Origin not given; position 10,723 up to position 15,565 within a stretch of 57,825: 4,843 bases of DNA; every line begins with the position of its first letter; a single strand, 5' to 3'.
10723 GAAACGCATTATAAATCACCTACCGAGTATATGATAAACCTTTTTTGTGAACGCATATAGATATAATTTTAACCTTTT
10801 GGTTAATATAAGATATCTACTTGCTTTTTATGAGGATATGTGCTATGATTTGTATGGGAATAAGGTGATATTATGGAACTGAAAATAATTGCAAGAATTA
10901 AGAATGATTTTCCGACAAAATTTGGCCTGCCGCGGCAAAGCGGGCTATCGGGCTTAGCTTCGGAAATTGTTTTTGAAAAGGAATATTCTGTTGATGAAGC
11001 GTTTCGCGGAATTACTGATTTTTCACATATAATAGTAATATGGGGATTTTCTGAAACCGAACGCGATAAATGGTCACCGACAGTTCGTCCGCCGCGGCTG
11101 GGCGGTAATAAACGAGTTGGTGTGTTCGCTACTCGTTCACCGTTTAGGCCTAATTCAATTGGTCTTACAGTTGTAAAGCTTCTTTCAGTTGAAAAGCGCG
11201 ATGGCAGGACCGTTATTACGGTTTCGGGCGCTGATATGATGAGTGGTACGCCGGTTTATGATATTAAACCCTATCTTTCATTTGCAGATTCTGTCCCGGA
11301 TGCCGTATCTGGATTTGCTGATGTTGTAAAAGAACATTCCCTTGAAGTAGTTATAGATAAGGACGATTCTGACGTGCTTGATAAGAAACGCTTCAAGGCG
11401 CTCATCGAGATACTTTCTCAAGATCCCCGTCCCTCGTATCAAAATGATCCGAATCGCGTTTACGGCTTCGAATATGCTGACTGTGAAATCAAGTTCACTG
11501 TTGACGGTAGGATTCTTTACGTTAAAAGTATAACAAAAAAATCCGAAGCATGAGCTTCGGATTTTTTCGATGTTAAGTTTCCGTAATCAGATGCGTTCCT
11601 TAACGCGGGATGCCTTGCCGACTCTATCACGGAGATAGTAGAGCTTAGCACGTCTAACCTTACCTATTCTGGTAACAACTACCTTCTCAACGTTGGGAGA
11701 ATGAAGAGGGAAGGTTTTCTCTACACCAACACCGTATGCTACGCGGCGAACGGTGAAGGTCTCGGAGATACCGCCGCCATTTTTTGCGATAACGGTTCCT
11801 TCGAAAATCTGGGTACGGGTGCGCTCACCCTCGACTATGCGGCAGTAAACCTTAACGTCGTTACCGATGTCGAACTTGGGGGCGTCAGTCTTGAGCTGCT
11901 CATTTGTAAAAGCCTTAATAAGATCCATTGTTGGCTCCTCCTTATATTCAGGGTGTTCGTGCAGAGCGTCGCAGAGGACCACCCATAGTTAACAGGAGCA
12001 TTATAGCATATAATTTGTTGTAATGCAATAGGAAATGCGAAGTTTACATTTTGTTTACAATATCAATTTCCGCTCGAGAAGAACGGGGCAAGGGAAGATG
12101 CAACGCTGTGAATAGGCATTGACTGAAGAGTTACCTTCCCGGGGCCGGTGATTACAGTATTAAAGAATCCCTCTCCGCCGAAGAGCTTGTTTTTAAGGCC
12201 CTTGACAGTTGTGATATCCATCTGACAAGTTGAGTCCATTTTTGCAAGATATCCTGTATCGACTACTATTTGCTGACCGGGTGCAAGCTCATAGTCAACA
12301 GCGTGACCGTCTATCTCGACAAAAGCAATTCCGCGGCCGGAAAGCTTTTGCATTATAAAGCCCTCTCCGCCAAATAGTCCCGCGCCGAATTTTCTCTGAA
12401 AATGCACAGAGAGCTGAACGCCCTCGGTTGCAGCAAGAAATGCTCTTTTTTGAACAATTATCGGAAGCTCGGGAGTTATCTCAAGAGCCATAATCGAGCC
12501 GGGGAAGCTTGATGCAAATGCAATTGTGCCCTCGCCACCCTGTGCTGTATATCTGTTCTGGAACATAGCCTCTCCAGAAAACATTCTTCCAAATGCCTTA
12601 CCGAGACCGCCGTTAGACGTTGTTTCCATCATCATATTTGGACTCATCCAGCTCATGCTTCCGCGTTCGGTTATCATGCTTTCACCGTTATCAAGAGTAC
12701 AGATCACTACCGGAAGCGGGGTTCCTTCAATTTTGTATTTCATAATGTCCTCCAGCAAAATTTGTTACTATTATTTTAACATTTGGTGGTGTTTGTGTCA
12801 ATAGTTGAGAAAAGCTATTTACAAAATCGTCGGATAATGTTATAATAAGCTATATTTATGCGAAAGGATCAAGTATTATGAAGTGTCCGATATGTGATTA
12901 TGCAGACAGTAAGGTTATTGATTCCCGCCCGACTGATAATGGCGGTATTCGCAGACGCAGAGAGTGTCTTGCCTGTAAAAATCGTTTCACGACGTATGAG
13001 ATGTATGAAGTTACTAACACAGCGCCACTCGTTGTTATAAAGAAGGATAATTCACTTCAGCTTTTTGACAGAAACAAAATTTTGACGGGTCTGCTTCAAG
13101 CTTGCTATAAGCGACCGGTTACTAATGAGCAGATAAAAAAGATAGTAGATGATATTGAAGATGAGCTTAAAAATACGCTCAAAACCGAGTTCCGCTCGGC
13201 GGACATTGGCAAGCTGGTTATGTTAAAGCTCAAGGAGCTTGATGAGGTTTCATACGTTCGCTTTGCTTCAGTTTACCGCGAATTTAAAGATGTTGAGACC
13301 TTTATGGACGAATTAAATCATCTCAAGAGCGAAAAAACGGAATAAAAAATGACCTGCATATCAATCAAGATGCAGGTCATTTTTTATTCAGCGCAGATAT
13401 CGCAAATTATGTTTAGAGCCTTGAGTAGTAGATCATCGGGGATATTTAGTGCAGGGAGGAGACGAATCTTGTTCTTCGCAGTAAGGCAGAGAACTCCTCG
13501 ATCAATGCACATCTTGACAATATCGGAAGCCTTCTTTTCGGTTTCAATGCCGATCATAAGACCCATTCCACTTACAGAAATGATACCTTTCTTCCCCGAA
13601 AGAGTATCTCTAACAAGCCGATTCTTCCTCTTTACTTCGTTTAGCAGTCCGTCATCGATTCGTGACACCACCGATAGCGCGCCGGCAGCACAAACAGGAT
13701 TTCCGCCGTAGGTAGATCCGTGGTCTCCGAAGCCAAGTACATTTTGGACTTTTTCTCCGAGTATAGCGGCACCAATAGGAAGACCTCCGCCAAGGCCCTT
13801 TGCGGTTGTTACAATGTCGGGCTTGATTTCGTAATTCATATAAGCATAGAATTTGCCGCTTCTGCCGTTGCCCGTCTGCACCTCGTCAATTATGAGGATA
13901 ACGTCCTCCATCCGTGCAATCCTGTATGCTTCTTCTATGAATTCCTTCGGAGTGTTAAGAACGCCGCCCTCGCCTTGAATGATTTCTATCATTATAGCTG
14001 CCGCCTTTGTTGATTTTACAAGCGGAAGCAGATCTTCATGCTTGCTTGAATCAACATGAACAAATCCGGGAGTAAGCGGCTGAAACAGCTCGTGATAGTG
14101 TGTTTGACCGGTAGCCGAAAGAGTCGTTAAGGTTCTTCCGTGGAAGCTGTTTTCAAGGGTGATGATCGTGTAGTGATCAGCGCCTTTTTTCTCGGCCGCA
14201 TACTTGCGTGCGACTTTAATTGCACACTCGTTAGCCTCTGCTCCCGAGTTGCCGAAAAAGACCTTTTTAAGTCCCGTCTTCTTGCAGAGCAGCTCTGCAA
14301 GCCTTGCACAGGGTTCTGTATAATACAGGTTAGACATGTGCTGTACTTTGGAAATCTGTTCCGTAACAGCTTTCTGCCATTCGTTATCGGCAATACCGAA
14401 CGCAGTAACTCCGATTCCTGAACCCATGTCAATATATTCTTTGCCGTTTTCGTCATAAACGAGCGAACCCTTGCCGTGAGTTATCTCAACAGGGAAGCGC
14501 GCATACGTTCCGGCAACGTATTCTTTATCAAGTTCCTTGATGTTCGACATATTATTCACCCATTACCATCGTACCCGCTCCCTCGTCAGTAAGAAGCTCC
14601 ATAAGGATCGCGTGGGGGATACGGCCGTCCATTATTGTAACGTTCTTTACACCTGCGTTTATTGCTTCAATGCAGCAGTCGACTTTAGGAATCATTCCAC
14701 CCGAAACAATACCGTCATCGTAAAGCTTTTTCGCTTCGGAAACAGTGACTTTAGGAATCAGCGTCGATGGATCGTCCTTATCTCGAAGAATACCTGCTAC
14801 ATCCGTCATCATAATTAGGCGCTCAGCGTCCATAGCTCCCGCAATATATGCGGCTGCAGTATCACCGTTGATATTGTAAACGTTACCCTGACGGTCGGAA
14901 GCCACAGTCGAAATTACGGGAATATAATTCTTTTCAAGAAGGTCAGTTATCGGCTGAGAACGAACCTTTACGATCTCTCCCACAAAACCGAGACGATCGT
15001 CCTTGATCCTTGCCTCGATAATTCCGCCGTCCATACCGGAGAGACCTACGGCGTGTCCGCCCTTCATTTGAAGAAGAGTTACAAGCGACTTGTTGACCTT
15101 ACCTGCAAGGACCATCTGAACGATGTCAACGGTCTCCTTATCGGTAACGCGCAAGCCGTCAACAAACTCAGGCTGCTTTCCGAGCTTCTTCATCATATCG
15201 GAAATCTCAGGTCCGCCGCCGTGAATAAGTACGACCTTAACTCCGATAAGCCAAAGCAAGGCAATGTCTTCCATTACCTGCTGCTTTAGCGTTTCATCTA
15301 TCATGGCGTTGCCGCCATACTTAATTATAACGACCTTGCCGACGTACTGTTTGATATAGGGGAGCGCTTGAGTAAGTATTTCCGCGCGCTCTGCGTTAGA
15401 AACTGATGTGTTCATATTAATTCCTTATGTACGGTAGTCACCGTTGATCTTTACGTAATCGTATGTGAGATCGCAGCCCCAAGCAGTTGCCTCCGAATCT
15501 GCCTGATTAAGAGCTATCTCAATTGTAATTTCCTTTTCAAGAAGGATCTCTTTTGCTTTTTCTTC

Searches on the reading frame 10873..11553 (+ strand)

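Call 87: search_protein_families(library=pfam, proteins=[window:10873-11553:+], max_evalue=0.00001)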
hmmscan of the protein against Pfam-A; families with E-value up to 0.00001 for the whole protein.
window:10873-11553:+ (226 aa): 2 families
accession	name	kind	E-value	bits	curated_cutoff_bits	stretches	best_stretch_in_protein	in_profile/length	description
PF01980.22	TrmO_N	-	3.4e-41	140.6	26.8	1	18-139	1-116/116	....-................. O N-terminal domain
PF18389.7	TrmO_C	-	6.9e-11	42.6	27.1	1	176-211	27-65/65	TrmO C-terminal domain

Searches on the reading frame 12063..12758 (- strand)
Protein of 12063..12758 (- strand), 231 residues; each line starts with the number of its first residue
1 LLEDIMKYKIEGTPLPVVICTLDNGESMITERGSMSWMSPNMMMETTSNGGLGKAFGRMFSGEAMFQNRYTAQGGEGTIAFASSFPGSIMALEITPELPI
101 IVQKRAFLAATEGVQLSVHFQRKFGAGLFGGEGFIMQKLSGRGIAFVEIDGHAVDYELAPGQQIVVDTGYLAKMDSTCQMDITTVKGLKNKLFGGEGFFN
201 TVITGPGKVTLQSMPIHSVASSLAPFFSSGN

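Call 54: search_protein_families(library=pfam, proteins=[window:12063-12758:-], max_evalue=0.0001)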
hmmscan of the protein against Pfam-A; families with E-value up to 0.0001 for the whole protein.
window:12063-12758:- (231 aa): 1 family
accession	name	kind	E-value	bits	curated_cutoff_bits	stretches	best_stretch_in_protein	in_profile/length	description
PF01987.23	AIM24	-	3.5e-75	252.6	25.7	1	8-214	1-205/205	Mitochondrial biogenesis AIM24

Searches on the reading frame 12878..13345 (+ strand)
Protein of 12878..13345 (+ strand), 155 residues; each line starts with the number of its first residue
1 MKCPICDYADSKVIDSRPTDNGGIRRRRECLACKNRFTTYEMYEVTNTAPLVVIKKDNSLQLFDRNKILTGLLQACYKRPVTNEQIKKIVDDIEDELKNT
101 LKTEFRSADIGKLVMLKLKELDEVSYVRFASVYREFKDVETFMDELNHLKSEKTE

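Call 54: search_protein_families(library=pfam, proteins=[window:12878-13345:+], max_evalue=0.0001)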
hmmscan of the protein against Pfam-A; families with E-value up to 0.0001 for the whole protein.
window:12878-13345:+ (155 aa): 2 families
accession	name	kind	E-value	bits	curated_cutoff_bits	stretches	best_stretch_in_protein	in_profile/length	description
PF03477.21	ATP-cone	-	1e-22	80.9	25.8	1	52-138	2-87/88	ATP cone domain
PF22811.2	Zn_ribbon_NrdR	-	2.5e-20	72.5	27.2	1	1-41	1-42/42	Transcriptional repressor NrdR-like, N-terminal domain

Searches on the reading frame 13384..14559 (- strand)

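Call 54: search_protein_families(library=pfam, proteins=[window:13384-14559:-], max_evalue=0.0001)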
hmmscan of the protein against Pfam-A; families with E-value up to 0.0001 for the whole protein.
window:13384-14559:- (391 aa): 1 family
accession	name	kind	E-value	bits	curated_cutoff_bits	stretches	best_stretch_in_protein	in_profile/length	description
PF00202.27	Aminotran_3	-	2.1e-98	330.1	30.5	1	17-388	4-402/403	Aminotransferase class-III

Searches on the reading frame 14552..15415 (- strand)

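Call 54: search_protein_families(library=pfam, proteins=[window:14552-15415:-], max_evalue=0.0001)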
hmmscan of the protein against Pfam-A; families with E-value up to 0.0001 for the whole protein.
window:14552-15415:- (287 aa): 1 family
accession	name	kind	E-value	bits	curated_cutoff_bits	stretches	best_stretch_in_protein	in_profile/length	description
PF00696.33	AA_kinase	-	7.3e-50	170.3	24.9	1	27-262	1-233/234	Amino acid kinase family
